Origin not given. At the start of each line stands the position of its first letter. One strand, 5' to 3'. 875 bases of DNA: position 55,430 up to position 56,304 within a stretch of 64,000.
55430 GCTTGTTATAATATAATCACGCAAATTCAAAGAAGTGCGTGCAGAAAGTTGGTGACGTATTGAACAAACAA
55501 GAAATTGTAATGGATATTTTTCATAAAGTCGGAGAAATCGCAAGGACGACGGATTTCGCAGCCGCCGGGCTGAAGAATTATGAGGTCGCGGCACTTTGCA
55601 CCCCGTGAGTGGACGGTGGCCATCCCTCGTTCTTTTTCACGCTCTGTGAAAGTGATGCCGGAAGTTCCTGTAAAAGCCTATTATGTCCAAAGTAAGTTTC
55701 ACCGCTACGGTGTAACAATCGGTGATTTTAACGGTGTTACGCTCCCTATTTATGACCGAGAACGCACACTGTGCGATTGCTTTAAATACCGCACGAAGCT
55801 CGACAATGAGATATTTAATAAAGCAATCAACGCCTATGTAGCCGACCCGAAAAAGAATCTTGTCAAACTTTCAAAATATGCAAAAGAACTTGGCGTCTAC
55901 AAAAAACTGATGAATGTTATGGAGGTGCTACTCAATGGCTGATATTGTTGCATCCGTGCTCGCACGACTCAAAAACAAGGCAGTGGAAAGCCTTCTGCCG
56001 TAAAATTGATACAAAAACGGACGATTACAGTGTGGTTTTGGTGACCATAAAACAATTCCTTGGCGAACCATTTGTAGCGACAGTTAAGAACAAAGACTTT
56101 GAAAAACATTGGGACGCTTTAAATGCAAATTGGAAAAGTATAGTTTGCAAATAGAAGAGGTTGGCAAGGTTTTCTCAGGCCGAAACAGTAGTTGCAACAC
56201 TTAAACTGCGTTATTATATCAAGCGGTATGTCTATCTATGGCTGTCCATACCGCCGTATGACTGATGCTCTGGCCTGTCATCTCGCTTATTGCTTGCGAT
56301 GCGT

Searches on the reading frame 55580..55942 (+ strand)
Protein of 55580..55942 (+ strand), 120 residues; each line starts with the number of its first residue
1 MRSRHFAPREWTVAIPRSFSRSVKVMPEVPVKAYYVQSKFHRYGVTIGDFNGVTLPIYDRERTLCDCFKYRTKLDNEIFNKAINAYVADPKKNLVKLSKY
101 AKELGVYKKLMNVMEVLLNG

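Call 8: search_protein_families(library=pfam, proteins=[window:55580-55942:+], max_evalue=0.01)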
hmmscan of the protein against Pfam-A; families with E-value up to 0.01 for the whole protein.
window:55580-55942:+ (120 aa): 0 families

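Call 25: search_protein_families(library=ncbifam, proteins=[window:55580-55942:+], max_evalue=0.01)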
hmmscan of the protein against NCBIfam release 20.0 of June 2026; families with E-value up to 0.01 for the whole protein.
window:55580-55942:+ (120 aa): 0 families

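Call 33: search_protein_families(library=padloc, proteins=[window:55580-55942:+], max_evalue=1)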
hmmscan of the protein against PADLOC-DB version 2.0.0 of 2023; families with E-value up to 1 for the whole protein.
window:55580-55942:+ (120 aa): 13 families
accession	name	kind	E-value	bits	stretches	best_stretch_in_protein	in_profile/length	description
PDLC02225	AbiEi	-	6.8e-36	121.9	1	7-119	88-196/198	AbiEi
PDLC02248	AbiEi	-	7.8e-29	98.8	1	8-116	88-196/198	AbiEi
PDLC02265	AbiEi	-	2.9e-22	77.4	1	7-117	89-197/198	AbiEi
PDLC02263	AbiEi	-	1.2e-19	69.1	1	6-117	134-244/244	AbiEi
PDLC02245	AbiEi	-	4e-18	63.8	1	6-118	83-194/194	AbiEi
PDLC02275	AbiEi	-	5.3e-16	57.2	1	6-107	83-175/184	AbiEi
PDLC02283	AbiEi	-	6.2e-15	53.5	1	7-115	92-198/201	AbiEi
PDLC02239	AbiEi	-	1.6e-11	42.3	1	8-118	85-194/195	AbiEi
PDLC02254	AbiEi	-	3.7e-10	37.8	1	36-106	116-186/197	AbiEi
PDLC02262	AbiEi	-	6.4e-10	36.9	1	55-118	146-206/206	AbiEi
PDLC02238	AbiEi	-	7.8e-10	36.8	1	12-115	76-176/180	AbiEi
PDLC02267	AbiEi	-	0.0011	16.5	1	22-106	107-187/252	AbiEi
PDLC02270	AbiEi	-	0.0037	14.4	1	27-69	119-161/265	AbiEi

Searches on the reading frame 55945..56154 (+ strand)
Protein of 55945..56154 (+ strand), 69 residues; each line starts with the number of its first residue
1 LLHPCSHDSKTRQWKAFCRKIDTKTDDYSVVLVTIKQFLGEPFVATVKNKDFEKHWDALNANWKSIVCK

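Call 8: search_protein_families(library=pfam, proteins=[window:55945-56154:+], max_evalue=0.01)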
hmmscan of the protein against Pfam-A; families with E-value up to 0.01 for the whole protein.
window:55945-56154:+ (69 aa): 0 families

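Call 25: search_protein_families(library=ncbifam, proteins=[window:55945-56154:+], max_evalue=0.01)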
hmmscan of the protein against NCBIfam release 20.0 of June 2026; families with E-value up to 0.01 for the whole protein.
window:55945-56154:+ (69 aa): 0 families

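Call 33: search_protein_families(library=padloc, proteins=[window:55945-56154:+], max_evalue=1)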
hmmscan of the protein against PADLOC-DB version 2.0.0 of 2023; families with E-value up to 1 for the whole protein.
window:55945-56154:+ (69 aa): 3 families
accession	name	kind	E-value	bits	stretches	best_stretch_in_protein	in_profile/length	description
PDLC02288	AbiEii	-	0.00068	16.6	1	6-59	238-285/294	AbiEii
PDLC02311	AbiEii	-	0.00093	17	1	12-56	230-274/283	AbiEii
PDLC02312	AbiEii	-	0.018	12.1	1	8-59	245-294/299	AbiEii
